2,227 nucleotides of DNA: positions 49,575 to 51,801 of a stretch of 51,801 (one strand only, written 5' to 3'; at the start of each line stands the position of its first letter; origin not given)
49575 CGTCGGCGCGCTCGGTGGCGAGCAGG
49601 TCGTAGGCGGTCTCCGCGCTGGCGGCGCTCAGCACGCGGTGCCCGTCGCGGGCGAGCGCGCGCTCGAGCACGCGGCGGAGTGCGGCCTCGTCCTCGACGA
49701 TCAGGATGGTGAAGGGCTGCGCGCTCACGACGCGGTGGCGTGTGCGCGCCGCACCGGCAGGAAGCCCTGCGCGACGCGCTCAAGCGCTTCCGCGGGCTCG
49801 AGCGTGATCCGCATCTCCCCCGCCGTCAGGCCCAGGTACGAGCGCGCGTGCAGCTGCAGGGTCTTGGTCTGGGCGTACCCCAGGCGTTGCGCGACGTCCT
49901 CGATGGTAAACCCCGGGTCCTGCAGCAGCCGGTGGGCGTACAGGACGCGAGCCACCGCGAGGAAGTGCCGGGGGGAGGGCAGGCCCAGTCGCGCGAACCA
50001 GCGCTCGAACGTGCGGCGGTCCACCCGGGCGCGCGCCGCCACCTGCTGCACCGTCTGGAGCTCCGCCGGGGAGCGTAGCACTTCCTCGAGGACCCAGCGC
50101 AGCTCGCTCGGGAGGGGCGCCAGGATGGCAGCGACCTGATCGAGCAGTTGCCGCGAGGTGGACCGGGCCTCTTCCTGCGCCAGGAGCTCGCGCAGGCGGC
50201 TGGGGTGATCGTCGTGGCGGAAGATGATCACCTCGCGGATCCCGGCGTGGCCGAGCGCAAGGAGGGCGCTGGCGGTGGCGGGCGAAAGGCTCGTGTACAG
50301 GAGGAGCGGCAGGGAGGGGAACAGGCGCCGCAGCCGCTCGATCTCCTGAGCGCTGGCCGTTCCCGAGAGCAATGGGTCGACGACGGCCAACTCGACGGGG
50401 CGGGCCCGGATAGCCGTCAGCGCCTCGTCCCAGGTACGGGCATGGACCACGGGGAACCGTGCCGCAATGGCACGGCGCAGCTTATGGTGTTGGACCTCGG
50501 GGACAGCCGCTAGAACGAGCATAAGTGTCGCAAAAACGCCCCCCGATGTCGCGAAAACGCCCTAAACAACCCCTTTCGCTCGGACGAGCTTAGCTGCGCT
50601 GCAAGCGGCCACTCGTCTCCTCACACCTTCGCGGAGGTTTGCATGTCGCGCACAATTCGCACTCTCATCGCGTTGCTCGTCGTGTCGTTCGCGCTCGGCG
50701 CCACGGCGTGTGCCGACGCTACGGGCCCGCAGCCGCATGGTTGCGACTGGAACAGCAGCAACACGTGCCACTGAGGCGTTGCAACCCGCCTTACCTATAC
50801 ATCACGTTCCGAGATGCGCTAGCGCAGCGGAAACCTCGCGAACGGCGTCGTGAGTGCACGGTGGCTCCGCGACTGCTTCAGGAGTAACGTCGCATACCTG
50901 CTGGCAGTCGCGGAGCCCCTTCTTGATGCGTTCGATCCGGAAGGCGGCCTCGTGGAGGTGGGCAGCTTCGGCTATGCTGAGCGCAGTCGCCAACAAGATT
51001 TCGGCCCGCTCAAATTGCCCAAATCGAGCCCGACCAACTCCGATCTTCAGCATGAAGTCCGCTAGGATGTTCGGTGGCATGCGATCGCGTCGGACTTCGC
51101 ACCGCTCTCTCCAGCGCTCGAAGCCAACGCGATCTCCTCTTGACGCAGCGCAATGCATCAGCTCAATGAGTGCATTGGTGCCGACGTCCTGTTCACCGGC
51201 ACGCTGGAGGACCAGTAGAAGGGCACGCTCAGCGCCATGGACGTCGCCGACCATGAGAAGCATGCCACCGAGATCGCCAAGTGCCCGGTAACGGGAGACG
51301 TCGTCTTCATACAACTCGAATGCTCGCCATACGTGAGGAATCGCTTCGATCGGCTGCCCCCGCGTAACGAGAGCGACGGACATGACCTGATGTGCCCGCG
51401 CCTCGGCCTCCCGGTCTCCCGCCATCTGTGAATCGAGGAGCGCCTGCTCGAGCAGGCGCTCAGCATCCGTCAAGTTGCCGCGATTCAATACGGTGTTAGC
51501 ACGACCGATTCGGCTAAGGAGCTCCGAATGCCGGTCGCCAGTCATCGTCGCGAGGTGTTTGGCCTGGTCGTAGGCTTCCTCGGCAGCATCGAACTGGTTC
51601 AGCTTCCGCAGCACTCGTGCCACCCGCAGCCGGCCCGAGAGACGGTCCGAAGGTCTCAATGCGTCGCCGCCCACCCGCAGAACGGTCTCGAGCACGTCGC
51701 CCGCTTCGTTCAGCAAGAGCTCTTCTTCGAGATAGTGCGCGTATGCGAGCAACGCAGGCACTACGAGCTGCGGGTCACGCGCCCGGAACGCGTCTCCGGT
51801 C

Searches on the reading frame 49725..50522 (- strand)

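Call 54: search_protein_families(library=pfam, proteins=[window:49725-50522:-], max_evalue=0.001)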
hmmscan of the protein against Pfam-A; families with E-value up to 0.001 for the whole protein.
window:49725-50522:- (265 aa): 3 families
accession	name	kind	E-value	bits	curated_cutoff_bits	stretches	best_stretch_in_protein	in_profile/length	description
PF12833.13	HTH_18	-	2.9e-12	47.2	33.6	1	162-238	2-78/80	Helix-turn-helix domain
PF13384.12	HTH_23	-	4.8e-06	26.7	24.6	0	148-178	10-40/50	Homeodomain-like domain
PF13560.12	HTH_31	-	0.0003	21.5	27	0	157-196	16-56/64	Helix-turn-helix domain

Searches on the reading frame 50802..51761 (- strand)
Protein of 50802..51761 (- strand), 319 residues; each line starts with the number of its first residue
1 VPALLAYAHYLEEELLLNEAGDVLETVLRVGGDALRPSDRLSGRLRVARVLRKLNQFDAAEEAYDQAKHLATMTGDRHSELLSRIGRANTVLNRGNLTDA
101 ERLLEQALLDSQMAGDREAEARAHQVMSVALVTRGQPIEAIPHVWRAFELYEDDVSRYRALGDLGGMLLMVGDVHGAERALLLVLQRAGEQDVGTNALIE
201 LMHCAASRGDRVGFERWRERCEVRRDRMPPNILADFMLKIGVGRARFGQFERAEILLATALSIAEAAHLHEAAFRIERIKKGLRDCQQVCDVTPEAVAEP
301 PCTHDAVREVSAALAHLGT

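Call 54: search_protein_families(library=pfam, proteins=[window:50802-51761:-], max_evalue=0.001)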
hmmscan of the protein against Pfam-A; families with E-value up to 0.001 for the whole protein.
window:50802-51761:- (319 aa): 6 families
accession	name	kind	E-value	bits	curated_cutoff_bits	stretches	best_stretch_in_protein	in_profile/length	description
PF13424.12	TPR_12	-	6.6e-10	39.5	30.1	2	86-152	8-76/77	Tetratricopeptide repeat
PF13374.12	TPR_10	-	1.4e-08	34.9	27.5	0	88-109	9-30/42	Tetratricopeptide repeat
PF13428.12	TPR_14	-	1.4e-07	31.9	23.5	0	122-164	2-44/44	Tetratricopeptide repeat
PF17874.7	TPR_MalT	-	9.4e-07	28.8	45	1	11-115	90-195/336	MalT-like TPR region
PF07719.23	TPR_2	-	1.8e-06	28.1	27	0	47-68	7-28/34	Tetratricopeptide repeat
PF00515.34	TPR_1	-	2.2e-05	24.5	27.8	0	48-68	8-28/34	Tetratricopeptide repeat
